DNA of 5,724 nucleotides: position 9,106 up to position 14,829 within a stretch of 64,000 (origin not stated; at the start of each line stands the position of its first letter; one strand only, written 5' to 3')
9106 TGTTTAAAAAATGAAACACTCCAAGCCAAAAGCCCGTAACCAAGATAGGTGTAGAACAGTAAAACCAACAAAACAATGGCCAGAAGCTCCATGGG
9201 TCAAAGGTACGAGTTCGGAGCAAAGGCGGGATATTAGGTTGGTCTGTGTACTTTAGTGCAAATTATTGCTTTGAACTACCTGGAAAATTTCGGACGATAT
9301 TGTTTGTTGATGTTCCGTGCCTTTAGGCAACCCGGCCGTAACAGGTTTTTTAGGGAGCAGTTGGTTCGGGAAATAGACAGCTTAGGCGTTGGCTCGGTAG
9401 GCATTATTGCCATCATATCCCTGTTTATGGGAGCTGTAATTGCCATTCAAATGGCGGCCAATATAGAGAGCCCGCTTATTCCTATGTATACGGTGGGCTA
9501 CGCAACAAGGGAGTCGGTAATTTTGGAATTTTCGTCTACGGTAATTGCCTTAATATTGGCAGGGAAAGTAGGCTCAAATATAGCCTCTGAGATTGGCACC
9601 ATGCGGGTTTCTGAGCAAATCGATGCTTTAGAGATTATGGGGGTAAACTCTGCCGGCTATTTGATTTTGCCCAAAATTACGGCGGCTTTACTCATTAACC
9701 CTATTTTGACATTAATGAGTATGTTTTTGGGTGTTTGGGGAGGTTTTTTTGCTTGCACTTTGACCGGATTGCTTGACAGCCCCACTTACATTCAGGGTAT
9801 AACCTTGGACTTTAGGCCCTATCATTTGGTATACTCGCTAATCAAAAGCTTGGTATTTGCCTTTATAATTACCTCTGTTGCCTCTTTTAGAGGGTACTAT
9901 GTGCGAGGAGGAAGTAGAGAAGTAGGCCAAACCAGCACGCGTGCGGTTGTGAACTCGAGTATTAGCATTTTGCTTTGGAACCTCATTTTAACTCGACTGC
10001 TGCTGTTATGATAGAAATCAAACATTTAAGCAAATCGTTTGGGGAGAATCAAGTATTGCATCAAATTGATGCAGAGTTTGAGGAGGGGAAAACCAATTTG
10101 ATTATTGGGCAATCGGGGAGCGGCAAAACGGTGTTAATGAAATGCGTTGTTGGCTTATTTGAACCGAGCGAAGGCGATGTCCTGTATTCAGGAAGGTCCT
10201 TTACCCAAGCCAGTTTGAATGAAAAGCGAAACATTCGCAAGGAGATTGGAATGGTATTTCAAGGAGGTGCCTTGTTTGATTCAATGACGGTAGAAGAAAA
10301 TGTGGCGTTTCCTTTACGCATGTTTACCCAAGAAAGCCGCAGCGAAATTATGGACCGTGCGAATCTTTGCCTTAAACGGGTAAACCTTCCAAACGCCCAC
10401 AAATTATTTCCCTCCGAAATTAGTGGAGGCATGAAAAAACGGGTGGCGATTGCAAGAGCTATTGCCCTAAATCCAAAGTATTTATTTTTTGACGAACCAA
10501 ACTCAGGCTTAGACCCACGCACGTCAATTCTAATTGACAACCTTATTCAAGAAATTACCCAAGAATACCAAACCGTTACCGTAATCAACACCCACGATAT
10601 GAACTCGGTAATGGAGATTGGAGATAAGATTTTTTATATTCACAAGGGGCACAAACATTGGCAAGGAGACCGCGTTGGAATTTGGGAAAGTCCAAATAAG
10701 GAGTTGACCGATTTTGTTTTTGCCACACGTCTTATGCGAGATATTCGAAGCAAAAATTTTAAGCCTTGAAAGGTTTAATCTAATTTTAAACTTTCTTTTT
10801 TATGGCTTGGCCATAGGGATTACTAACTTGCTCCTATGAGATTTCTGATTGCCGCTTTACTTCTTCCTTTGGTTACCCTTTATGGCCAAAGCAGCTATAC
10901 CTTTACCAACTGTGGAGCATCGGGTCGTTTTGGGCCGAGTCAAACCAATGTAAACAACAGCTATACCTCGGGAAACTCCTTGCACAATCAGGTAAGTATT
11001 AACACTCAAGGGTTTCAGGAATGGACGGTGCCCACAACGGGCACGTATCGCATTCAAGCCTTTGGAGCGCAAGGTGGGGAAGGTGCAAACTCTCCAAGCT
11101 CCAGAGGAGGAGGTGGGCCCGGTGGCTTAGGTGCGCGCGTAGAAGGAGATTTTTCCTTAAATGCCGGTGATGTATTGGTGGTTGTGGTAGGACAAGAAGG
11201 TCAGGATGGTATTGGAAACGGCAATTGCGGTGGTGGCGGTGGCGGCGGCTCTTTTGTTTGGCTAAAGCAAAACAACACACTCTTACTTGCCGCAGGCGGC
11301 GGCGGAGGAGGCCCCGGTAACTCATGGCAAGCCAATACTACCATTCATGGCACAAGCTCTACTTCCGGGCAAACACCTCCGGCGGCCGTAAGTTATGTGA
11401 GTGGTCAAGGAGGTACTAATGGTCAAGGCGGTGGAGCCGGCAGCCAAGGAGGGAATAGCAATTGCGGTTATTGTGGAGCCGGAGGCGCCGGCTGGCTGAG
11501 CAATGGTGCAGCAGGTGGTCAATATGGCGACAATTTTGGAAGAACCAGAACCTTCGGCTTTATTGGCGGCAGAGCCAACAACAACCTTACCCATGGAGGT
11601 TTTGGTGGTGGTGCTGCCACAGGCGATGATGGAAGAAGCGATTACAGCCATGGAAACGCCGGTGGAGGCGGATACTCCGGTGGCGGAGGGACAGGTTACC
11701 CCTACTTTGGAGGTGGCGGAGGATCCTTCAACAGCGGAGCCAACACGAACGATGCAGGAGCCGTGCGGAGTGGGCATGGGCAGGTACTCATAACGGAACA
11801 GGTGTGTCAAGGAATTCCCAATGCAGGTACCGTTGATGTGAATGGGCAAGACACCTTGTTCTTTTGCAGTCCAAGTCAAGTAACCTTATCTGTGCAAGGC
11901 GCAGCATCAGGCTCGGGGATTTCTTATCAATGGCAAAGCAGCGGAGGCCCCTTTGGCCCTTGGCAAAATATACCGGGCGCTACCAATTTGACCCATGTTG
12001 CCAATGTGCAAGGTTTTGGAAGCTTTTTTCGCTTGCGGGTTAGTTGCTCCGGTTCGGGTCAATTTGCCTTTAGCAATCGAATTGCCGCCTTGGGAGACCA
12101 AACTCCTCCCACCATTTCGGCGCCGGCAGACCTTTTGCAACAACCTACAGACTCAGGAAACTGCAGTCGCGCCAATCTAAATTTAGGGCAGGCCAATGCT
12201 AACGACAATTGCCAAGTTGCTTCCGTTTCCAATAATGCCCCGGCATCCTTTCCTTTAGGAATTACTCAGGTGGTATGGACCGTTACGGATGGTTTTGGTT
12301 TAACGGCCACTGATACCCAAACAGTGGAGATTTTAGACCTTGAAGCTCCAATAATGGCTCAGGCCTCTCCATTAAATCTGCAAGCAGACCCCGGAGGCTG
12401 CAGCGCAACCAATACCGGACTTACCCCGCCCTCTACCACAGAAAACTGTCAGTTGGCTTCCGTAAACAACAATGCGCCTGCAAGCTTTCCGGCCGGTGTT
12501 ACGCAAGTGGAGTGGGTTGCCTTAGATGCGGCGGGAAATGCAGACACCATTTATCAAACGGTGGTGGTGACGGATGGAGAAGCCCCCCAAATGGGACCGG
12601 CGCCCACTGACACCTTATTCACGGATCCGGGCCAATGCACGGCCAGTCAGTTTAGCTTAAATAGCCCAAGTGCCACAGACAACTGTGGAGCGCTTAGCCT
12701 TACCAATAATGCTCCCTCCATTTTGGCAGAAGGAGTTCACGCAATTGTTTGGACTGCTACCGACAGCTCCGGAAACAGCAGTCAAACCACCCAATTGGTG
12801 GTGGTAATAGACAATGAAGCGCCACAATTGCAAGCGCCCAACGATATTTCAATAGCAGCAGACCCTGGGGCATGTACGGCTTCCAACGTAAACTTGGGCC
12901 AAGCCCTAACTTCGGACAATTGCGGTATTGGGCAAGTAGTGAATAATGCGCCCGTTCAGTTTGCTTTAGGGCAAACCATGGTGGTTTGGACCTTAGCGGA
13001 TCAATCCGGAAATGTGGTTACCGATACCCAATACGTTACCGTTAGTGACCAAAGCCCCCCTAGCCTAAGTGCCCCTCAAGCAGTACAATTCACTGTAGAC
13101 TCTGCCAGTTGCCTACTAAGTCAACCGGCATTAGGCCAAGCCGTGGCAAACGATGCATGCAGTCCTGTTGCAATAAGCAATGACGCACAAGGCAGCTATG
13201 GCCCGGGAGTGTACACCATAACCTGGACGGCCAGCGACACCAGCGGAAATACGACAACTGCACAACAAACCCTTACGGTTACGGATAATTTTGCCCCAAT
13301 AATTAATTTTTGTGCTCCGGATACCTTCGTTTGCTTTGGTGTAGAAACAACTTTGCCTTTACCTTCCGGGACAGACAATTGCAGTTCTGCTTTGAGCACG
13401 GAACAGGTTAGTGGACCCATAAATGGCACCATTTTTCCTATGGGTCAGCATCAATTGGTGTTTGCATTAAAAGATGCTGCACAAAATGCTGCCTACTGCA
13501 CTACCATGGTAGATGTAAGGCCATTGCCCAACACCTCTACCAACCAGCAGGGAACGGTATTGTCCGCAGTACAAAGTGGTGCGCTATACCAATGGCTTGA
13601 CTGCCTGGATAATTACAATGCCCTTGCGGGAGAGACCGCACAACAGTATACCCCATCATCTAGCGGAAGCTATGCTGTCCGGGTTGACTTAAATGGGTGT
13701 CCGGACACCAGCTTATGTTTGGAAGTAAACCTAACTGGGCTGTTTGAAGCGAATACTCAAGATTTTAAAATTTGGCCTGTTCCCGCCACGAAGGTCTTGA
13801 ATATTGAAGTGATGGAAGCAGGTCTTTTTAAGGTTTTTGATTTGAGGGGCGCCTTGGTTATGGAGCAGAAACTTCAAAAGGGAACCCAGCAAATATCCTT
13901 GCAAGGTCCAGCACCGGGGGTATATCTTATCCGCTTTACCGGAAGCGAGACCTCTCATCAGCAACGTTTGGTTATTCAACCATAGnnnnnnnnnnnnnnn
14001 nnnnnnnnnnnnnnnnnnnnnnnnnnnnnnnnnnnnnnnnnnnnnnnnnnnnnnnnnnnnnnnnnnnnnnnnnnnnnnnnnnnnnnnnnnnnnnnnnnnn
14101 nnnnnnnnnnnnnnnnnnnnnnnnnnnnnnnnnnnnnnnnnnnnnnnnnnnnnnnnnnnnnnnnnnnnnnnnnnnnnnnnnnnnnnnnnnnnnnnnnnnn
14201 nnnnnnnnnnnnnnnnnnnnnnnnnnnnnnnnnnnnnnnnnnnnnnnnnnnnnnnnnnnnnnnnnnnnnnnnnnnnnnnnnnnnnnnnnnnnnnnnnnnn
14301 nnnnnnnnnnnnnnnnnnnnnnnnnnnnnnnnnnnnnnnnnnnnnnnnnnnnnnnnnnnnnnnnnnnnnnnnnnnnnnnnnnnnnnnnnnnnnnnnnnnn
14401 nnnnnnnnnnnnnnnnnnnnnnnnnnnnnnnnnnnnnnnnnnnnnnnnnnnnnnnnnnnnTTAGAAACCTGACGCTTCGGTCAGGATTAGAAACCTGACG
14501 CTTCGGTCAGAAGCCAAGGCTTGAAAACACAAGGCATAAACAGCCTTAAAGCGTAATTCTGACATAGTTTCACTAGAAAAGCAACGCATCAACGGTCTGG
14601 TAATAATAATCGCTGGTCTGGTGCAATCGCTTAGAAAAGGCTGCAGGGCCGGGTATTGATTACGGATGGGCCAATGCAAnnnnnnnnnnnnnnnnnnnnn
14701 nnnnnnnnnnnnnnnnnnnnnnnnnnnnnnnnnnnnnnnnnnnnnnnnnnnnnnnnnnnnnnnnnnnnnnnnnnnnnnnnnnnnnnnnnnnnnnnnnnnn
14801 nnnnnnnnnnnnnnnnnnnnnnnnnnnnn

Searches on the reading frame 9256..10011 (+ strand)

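Call 10: search_protein_families(library=pfam, proteins=[window:9256-10011:+], max_evalue=0.01)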
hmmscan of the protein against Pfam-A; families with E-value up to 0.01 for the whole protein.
window:9256-10011:+ (251 aa): 1 family
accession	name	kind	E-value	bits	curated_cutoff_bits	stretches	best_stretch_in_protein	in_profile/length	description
PF02405.21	MlaE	-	3.8e-66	223.2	22.5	1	37-247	2-211/212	Permease MlaE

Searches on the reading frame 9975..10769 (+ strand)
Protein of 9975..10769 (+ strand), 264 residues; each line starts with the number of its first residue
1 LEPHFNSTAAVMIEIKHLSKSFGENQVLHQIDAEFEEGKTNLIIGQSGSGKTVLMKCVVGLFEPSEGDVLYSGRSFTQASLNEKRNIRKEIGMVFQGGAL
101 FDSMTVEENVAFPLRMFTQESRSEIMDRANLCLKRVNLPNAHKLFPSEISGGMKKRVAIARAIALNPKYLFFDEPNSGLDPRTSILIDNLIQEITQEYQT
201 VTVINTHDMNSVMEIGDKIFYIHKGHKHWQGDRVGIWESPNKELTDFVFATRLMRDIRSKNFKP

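Call 10: search_protein_families(library=pfam, proteins=[window:9975-10769:+], max_evalue=0.01)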
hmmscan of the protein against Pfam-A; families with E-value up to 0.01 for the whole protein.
window:9975-10769:+ (264 aa): 5 families
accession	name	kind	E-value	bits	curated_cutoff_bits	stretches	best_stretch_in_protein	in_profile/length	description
PF00005.33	ABC_tran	-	9.5e-32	110.9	25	1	28-176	1-136/137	ABC transporter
PF13304.12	AAA_21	-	4.3e-09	37.3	27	1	133-210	222-301/304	AAA domain, putative AbiEii toxin, Type IV TA system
PF02463.25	SMC_N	-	2.1e-08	34.3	40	1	20-225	11-217/220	RecF/RecN/SMC N terminal domain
PF13555.12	AAA_29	-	0.0027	17.9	27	1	31-65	15-49/61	P-loop containing region of AAA domain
PF13476.12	AAA_23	-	0.0031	18.6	27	1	31-58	15-39/201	AAA domain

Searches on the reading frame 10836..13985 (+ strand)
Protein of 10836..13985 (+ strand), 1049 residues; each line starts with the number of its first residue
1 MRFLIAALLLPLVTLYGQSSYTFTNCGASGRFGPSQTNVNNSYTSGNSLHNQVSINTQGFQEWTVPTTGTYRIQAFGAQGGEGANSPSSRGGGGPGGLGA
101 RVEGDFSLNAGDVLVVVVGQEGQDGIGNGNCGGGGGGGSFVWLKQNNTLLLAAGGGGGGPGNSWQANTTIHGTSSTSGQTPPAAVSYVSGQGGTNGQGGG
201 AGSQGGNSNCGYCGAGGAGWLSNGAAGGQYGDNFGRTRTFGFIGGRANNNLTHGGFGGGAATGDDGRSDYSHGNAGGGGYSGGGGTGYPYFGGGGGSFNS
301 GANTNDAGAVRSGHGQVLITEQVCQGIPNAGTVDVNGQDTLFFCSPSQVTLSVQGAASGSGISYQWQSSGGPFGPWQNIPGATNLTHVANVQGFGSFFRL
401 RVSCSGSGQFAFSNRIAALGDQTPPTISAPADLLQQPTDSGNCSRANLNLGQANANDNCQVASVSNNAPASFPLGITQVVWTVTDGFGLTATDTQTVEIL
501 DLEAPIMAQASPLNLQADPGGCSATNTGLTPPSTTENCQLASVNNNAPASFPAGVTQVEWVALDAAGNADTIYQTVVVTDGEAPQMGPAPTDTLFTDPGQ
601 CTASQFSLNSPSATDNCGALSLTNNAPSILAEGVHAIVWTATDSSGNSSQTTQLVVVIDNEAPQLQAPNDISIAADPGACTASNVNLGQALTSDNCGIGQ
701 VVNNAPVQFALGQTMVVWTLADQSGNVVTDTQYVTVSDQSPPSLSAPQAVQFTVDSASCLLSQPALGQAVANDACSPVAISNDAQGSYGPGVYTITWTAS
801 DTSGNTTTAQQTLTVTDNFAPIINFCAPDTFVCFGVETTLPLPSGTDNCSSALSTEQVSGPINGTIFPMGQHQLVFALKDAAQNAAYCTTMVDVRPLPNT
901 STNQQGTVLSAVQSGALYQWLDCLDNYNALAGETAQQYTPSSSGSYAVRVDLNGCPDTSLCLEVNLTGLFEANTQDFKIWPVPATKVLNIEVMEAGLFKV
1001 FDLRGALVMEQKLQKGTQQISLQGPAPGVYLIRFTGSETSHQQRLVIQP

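Call 10: search_protein_families(library=pfam, proteins=[window:10836-13985:+], max_evalue=0.01)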
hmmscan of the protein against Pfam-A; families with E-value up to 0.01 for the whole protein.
window:10836-13985:+ (1049 aa): 6 families
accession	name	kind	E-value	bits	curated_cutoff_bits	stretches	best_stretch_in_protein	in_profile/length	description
PF02494.22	HYR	-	5.3e-20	72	21.7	1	421-498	2-80/81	HYR domain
PF18962.6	Por_Secre_tail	-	3.4e-08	34.1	27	1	979-1047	1-75/75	Secretion system C-terminal sorting domain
PF23237.1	HYR_4C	-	7.5e-06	26.5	27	0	604-655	16-71/73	HYR-like domain with 4 cysteines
PF19077.6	Big_13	-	8.6e-05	23.4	27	1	615-660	59-102/102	Bacterial Ig-like domain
PF12810.13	ALK_LTK_GRD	-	0.0022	18.5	24.5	1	67-222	6-200/243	ALK/LTK, Glycine-rich domain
PF16403.11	Bact_surface_Ig-like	-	0.0024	18.3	27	1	789-815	45-71/71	Bacterial surface protein, Ig-like domain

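Call 12: find_encoding_contigs(protein=window:10836-13985:+, flank=6000, max_places=10)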
Protein window:10836-13985:+ (1049 aa): 1 contig read that carries it; 1 place shown.
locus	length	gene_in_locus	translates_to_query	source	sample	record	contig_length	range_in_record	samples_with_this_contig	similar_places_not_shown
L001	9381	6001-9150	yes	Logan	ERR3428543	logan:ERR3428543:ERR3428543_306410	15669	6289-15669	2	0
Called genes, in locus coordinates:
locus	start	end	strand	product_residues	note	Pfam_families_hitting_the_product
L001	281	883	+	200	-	PF00081:Sod_Fe_N, PF02777:Sod_Fe_C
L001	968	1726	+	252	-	PF05050:Methyltransf_21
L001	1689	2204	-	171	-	PF13302:Acetyltransf_3, PF00583:Acetyltransf_1 (weak)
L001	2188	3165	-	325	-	-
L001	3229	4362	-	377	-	PF13506:Glyco_transf_21, PF00535:Glycos_transf_2, PF13641:Glyco_tranf_2_3, PF13632:Glyco_trans_2_3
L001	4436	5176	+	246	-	PF02405:MlaE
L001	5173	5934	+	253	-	PF02463:SMC_N, PF00005:ABC_tran, PF13304:AAA_21 (faint)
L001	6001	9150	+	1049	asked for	PF02494:HYR (faint), PF18962:Por_Secre_tail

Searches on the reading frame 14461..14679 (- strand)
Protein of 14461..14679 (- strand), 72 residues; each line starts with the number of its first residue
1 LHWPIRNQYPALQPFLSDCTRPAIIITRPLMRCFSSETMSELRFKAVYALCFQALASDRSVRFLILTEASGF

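Call 10: search_protein_families(library=pfam, proteins=[window:14461-14679:-], max_evalue=0.01)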
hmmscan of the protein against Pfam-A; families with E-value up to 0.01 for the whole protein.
window:14461-14679:- (72 aa): 0 families
